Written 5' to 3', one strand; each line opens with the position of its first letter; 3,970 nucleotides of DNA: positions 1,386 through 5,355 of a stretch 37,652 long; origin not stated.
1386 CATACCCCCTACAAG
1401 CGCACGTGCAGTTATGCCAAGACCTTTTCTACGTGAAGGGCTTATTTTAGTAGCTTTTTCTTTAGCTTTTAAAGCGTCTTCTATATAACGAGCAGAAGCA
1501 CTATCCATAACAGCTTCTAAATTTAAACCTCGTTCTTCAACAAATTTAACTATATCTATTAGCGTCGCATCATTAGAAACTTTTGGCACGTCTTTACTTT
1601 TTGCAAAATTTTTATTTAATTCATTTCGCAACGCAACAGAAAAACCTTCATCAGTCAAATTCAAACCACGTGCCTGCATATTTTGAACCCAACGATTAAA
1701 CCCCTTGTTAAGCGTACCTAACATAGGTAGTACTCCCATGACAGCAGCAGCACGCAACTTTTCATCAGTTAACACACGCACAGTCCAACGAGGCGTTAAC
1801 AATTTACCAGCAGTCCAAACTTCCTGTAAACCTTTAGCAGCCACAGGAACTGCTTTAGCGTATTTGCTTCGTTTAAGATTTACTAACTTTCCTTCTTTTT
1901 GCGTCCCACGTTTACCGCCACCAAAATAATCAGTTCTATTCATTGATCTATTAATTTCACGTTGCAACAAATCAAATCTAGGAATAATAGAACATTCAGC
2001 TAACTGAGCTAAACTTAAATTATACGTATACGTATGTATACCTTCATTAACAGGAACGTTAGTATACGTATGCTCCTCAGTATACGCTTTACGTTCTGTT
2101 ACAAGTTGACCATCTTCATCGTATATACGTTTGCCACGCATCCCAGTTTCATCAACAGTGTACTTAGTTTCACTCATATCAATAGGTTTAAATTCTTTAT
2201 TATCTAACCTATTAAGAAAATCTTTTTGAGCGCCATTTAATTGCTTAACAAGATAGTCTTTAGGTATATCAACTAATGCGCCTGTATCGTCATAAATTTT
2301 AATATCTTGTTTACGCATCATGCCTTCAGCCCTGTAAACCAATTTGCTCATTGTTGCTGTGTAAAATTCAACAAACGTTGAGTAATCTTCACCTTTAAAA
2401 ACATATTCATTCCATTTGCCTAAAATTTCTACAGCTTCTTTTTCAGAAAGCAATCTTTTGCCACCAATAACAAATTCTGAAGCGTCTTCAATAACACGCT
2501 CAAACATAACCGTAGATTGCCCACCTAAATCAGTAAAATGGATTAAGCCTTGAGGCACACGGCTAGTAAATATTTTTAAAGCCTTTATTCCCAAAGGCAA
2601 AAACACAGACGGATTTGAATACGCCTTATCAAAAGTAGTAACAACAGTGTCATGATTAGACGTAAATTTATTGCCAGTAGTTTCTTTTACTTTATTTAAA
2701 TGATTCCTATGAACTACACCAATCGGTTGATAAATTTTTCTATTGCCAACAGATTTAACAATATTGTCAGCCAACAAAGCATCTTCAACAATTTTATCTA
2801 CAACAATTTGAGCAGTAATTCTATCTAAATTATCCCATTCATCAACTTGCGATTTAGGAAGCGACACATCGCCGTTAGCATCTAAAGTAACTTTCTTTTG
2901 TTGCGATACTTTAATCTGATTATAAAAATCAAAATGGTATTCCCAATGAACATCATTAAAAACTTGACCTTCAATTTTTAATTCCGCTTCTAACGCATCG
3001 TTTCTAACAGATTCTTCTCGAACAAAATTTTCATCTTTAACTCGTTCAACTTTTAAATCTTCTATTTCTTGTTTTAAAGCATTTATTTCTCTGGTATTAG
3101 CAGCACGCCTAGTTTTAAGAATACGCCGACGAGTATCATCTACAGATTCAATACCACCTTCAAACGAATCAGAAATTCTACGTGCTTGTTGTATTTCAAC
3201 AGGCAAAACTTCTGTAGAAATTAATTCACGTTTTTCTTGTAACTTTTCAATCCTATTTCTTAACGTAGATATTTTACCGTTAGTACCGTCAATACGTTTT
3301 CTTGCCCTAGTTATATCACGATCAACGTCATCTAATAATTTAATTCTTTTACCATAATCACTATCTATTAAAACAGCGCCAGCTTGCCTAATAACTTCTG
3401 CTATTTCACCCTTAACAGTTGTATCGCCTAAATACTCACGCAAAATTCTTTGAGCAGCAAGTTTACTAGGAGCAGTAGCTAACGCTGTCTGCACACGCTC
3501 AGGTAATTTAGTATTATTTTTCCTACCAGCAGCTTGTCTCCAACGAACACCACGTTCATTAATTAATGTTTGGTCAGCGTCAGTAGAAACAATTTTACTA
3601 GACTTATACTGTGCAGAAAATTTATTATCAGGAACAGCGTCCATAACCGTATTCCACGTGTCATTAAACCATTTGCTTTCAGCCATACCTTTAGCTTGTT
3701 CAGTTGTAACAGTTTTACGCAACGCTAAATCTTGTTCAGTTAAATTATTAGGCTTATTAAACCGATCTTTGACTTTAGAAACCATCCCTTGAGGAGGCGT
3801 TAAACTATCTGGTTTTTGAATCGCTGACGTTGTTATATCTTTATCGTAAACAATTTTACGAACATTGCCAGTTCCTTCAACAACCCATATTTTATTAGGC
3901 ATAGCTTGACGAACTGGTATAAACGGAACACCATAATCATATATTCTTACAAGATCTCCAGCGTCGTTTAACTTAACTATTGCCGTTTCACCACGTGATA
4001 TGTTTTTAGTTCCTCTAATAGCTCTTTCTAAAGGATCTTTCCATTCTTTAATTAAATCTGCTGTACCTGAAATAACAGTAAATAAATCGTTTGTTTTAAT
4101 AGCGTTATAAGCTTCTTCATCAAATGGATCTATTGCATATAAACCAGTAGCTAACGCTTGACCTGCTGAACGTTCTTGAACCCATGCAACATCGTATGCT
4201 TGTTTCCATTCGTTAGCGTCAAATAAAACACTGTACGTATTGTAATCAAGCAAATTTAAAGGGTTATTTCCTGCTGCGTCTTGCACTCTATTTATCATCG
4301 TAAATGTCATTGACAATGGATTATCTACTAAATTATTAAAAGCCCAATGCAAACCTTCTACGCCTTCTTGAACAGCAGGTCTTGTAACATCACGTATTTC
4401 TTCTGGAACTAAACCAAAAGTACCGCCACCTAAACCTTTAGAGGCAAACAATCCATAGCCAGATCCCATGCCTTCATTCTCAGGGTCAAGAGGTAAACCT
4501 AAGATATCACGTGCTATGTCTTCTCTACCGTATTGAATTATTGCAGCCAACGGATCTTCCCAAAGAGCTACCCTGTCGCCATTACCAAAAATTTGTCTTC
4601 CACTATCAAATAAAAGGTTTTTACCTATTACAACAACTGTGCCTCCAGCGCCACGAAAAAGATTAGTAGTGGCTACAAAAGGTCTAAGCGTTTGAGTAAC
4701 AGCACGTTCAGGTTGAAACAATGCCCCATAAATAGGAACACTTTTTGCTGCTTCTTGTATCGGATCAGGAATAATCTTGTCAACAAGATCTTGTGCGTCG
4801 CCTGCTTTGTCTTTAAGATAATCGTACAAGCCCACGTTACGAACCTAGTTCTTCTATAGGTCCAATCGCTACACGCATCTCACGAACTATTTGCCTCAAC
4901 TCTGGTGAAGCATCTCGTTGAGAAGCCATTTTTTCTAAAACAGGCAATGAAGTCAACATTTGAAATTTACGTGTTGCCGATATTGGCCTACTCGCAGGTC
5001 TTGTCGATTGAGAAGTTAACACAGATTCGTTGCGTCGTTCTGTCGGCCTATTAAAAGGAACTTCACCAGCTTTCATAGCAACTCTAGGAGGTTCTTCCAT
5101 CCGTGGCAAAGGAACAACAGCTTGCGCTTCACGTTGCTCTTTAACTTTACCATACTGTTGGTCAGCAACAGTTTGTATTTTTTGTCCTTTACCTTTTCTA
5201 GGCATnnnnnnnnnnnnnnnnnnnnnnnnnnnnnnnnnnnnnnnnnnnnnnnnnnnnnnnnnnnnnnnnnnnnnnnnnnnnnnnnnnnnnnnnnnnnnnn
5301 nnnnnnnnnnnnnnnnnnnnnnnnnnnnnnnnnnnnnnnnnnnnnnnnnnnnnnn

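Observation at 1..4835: A 2,129-aa ORF (17% of the genome) sits between portal and scaffold and has no recognisable domain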

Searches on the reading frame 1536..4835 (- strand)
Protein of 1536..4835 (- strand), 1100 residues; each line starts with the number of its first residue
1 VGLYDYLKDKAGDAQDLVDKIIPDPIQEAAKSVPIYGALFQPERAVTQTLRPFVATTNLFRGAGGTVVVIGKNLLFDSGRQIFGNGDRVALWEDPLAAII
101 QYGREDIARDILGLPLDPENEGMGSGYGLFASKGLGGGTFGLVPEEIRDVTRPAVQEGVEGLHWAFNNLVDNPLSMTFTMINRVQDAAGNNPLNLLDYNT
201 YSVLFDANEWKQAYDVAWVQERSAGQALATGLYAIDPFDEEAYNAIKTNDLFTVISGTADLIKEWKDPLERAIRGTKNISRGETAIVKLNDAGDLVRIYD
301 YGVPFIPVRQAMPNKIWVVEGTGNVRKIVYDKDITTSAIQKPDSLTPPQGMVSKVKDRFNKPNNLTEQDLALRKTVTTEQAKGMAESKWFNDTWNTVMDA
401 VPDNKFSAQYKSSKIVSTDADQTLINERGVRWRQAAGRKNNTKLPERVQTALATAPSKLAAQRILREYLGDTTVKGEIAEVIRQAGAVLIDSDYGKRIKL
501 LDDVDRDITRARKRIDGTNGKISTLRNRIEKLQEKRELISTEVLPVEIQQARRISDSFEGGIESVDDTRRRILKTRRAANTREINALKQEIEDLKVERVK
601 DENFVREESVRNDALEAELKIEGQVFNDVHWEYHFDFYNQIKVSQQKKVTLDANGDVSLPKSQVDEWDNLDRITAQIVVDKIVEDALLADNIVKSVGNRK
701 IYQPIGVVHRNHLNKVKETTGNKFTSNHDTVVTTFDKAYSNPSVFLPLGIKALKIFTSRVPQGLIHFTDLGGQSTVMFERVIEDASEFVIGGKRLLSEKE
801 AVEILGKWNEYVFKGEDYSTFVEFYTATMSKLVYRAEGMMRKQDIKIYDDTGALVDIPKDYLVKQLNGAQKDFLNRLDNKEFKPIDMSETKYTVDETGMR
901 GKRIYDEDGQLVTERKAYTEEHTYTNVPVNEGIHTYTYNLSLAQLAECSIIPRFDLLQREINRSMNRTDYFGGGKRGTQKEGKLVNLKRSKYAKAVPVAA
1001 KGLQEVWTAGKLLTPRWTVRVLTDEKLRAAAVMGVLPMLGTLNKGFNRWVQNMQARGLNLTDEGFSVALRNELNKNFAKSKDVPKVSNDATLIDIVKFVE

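Call 43: predict_structure(alignment_id=A3)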
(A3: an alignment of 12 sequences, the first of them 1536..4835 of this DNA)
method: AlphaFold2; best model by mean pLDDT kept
length: 1100 residues; sequences in the alignment: 12
mean_pLDDT: 54.4   pTM: 0.30
mean pLDDT of the five models: 54.4, 52.9, 50.7, 47.6, 46.1
residues with pLDDT >= 90: 7; 70-90: 338; 50-70: 227; < 50: 528
segments of 3 or more residues with pLDDT < 50: 1-15, 29-65, 84-86, 89-96, 113-128, 133-163, 249-251, 256-258, 260-375, 637-761, 883-902, 913-939, 966-1001, 1014-1065, 1080-1084, 1090-1100
pLDDT, mean of each block of 10 residues (from residue 1): 37 47 49 38 40 44 48 50 49 45 51 45 45 46 34 32 47 70 68 54 65 70 71 70 62 49 33 29 28 30 28 28 30 30 28 26 31 52 79 85 75 63 83 71 71 84 82 73 70 69 77 84 89 80 70 60 72 83 88 89 86 77 76 58 38 34 40 40 30 27 32 36 31 31 26 33 64 72 82 81 85 78 86 87 71 71 80 69 40 37 50 44 34 40 69 77 49 33 36 39 57 41 31 32 39 37 50 55 51 32
secondary structure, 60 per line:
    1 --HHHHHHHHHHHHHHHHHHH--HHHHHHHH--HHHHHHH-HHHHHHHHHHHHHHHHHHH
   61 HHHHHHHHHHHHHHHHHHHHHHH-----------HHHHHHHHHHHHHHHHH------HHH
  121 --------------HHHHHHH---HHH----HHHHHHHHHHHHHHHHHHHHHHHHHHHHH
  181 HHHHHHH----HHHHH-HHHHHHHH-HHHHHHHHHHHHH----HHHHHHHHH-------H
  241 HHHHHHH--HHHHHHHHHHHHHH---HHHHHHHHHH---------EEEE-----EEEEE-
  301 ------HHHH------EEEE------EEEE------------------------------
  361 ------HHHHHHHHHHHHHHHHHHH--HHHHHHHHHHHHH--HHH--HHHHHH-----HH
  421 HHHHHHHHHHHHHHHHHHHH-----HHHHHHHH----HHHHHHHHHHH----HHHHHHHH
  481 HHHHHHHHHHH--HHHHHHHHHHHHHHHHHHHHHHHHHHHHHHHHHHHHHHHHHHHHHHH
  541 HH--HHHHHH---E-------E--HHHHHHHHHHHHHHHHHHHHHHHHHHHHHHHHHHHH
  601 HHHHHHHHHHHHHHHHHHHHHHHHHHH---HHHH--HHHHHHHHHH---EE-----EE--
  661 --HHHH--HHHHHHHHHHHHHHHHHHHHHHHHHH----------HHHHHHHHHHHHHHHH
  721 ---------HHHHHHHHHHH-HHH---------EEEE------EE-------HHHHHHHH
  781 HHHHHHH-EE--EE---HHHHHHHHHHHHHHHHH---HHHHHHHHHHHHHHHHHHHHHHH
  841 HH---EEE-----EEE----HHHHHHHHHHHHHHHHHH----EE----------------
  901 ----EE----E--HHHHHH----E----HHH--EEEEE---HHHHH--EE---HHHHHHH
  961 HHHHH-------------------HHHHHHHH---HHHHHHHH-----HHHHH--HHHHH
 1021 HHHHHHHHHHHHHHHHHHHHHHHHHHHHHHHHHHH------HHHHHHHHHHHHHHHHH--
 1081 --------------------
elements in order (helices of 4 or more, strands of 3 or more residues): H3-21 H24-31 H34-40 H42-83 H95-111 H135-141 H152-187 H192-196 H198-205 H207-219 H224-232 H240-247 H250-263 H267-276 E286-289 E295-299 H307-310 E317-320 E327-330 H367-385 H388-400 H408-413 H419-440 H446-453 H458-468 H473-491 H494-542 H545-550 H565-627 H631-634 H637-646 H663-666 H669-694 H705-720 H730-740 E754-757 H773-787 H798-814 H818-842 E846-848 E854-856 H861-878 H914-919 E934-938 H942-946 H954-965 H985-992 H996-1003 H1009-1013 H1016-1055 H1062-1078

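Call 47: fold_search(model_id=the predicted structure, library=pdb)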
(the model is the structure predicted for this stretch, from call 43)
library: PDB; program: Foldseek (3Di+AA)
matches with E <= 10: 457; with E <= 0.001: 0
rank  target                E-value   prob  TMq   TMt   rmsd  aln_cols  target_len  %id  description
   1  7p3r_A                1.7e-01  0.99  0.11  0.34  24.8       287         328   15  Helical structure of the toxin MakA from Vibrio cholera (released 2022-02-23)
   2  6h2f_J                2.8e-01  0.21  0.06  0.15  28.8       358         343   12  Structure of the pre-pore AhlB of the tripartite alpha-pore forming toxin, AHL, from Aeromonas hydrophila. (released 2019-07-10)
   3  4phq_B                3.1e-01  0.90  0.10  0.35  27.2       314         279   12  ClyA CC6/264 ox (6-303) (released 2014-09-24)
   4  6grj_F                3.4e-01  0.33  0.06  0.17  25.9       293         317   12  Structure of the AhlB pore of the tripartite alpha-pore forming toxin, AHL, from Aeromonas hydrophila. (released 2019-07-03)
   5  1cii                  3.4e-01  0.10  0.06  0.10  33.0       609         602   14  COLICIN IA (released 1998-01-14)
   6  1qoy                  3.5e-01  0.85  0.10  0.32  25.5       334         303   11  E.coli Hemolysin E (HlyE, ClyA, SheA) (released 2000-01-23)
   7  7a0g_BBB              3.7e-01  0.30  0.06  0.17  26.1       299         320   10  Structure of the SmhB pore of the tripartite alpha-pore forming toxin, Smh, from Serratia marcescens. (released 2021-03-31)
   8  7a0g_FFF              3.9e-01  0.21  0.07  0.17  29.5       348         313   12  Structure of the SmhB pore of the tripartite alpha-pore forming toxin, Smh, from Serratia marcescens. (released 2021-03-31)
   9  4wpe                  4.0e-01  0.20  0.05  0.17  33.1       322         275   14  Crystal Structure of Hof1p F-BAR domain (released 2014-12-24)
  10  3m3w_A                4.2e-01  0.20  0.06  0.18  25.4       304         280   11  Crystal structure of mouse PACSIN3 BAR domain mutant (released 2011-03-16)
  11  9g3d_B                4.2e-01  0.14  0.05  0.11  26.5       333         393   12  Cryo-EM structure of SbmA in the inward-facing-narrow conformation bound to 2 sybodies (released 2025-07-23)
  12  4wpc_B                4.4e-01  0.14  0.05  0.14  30.7       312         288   11  Crystal structure of Rgd1p F-BAR domain in complex with inositol phosphate (released 2014-12-24)
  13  7a0g_III              4.6e-01  0.21  0.06  0.17  29.8       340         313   13  Structure of the SmhB pore of the tripartite alpha-pore forming toxin, Smh, from Serratia marcescens. (released 2021-03-31)
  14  6h2f_F                4.8e-01  0.25  0.07  0.17  25.5       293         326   12  Structure of the pre-pore AhlB of the tripartite alpha-pore forming toxin, AHL, from Aeromonas hydrophila. (released 2019-07-10)
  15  6grj_I                5.0e-01  0.30  0.06  0.17  26.3       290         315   12  Structure of the AhlB pore of the tripartite alpha-pore forming toxin, AHL, from Aeromonas hydrophila. (released 2019-07-03)
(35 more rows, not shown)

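Call 87: fold_search(model_id=the predicted structure, library=viral)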
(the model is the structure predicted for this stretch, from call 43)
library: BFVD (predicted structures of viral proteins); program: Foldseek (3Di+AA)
matches with E <= 10: 387; with E <= 0.001: 2
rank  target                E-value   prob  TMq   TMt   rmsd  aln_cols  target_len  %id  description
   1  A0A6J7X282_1          5.4e-05  1.00  0.11  0.15  34.2       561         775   15  Uncharacterized protein [uncultured Caudovirales phage]
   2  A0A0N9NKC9            9.5e-04  0.35  0.06  0.05  44.8       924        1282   11  (no name in the UniProt tables at hand)
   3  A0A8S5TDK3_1          1.6e-03  0.63  0.08  0.11  31.8       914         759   11  Tape measure domain protein [Siphoviridae sp. ctNnX9]
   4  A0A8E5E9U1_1          1.9e-03  0.60  0.08  0.08  42.5       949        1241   11  Structural protein [Tenacibaculum phage Gundel_1]
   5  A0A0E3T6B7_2          1.3e-02  0.66  0.11  0.11  40.3       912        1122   12  Tape measure protein [Bacillus phage Stills]
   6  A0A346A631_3          1.5e-02  0.35  0.09  0.08  49.7      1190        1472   12  (no name in the UniProt tables at hand)
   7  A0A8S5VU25            1.6e-02  0.91  0.11  0.13  55.2       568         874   12  STRUCTURAL MAINTENANCE OF CHROMOSOMES PROTEIN [Ackermannviridae sp.]
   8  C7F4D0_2              1.8e-02  0.54  0.06  0.05  56.3       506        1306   12  (no name in the UniProt tables at hand)
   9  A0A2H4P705            2.0e-02  0.30  0.08  0.10  45.9       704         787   12  GDSL-like lipase [Pseudomonas phage nickie]
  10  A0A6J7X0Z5            2.5e-02  0.33  0.07  0.10  63.8       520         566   12  Uncharacterized protein [uncultured Caudovirales phage]
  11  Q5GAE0                2.6e-02  0.41  0.11  0.10  62.1      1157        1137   10  Methyl-accepting transducer domain-containing protein [Grouper iridovirus]
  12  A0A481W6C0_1          2.6e-02  0.18  0.06  0.07  37.8       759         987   10  Tail tape measure protein [Fusobacterium phage Fnu1]
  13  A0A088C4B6            3.1e-02  0.20  0.07  0.06  41.3       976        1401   11  (no name in the UniProt tables at hand)
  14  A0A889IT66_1          3.6e-02  0.35  0.09  0.11  36.2       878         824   12  (no name in the UniProt tables at hand)
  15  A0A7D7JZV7            3.9e-02  0.47  0.08  0.13  46.3       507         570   11  (no name in the UniProt tables at hand)
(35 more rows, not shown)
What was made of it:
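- On Tape measure protein: Foldseek tape-measure hits have TM-scores of 0.11 or less (call 87).
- Those Foldseek hits have TM-scores of 0.05-0.15 and reflect generic long helices (call 87).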

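Call 89: find_related_loci(query=A3, collection=genome_contigs, flank=3000)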
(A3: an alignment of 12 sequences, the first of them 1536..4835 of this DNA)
Query A3 (1100 aa) in genome_contigs; peptide patterns used: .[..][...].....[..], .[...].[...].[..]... (x = any residue, [..] = any of these).
37 stretches matched a pattern, but none encodes a relative of the query by tblastn (E <= 1e-3).

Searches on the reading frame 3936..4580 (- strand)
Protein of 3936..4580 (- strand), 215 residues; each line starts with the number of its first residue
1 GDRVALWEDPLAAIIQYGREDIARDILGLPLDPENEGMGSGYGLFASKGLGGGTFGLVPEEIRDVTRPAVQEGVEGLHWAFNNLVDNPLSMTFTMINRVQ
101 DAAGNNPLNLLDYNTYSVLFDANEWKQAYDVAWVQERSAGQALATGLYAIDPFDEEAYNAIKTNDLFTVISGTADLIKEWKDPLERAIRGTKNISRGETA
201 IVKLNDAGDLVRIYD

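Call 102: find_homologous_proteins(query=A5, max_evalue=0.001)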
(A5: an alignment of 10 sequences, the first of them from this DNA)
Query A5 (10 sequences) (215 aa, profile of the alignment): 6 proteins with E <= 0.001 among 8000 candidates.
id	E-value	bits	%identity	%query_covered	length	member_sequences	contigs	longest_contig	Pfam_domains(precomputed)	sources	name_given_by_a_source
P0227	7.5e-58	213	24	77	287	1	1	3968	-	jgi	jgi:hypothetical protein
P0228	3.2e-42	162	23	56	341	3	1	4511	-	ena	-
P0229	6.9e-42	161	35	53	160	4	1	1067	-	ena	-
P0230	8.3e-34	135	45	83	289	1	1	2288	-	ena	-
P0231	2.1e-29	121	32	28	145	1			-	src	-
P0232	2.9e-10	58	-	-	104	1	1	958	-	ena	-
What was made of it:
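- Tried and rejected: A word-index search returned only gene fragments (call 102).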

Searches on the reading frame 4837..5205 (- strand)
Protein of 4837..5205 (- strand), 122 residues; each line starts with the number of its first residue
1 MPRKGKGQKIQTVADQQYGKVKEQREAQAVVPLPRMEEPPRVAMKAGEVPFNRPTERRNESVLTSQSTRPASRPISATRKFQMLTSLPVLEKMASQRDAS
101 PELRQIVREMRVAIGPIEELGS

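Call 8: search_protein_families(library=phrogs, proteins=[window:4837-5205:-], max_evalue=0.01)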
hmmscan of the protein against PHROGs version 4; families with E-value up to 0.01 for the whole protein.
window:4837-5205:- (122 aa): 1 family
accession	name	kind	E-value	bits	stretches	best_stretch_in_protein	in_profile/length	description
phrog_8200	-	unknown function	9.8e-05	23.6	1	13-111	26-137/140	-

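Call 15: search_protein_families(library=pfam, proteins=[window:4837-5205:-], max_evalue=0.01)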
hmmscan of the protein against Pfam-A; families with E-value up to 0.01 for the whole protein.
window:4837-5205:- (122 aa): 0 families

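Call 84: search_protein_families(library=ncbifam, proteins=[window:4837-5205:-], max_evalue=0.01)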
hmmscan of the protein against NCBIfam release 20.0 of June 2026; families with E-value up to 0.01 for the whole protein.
window:4837-5205:- (122 aa): 0 families
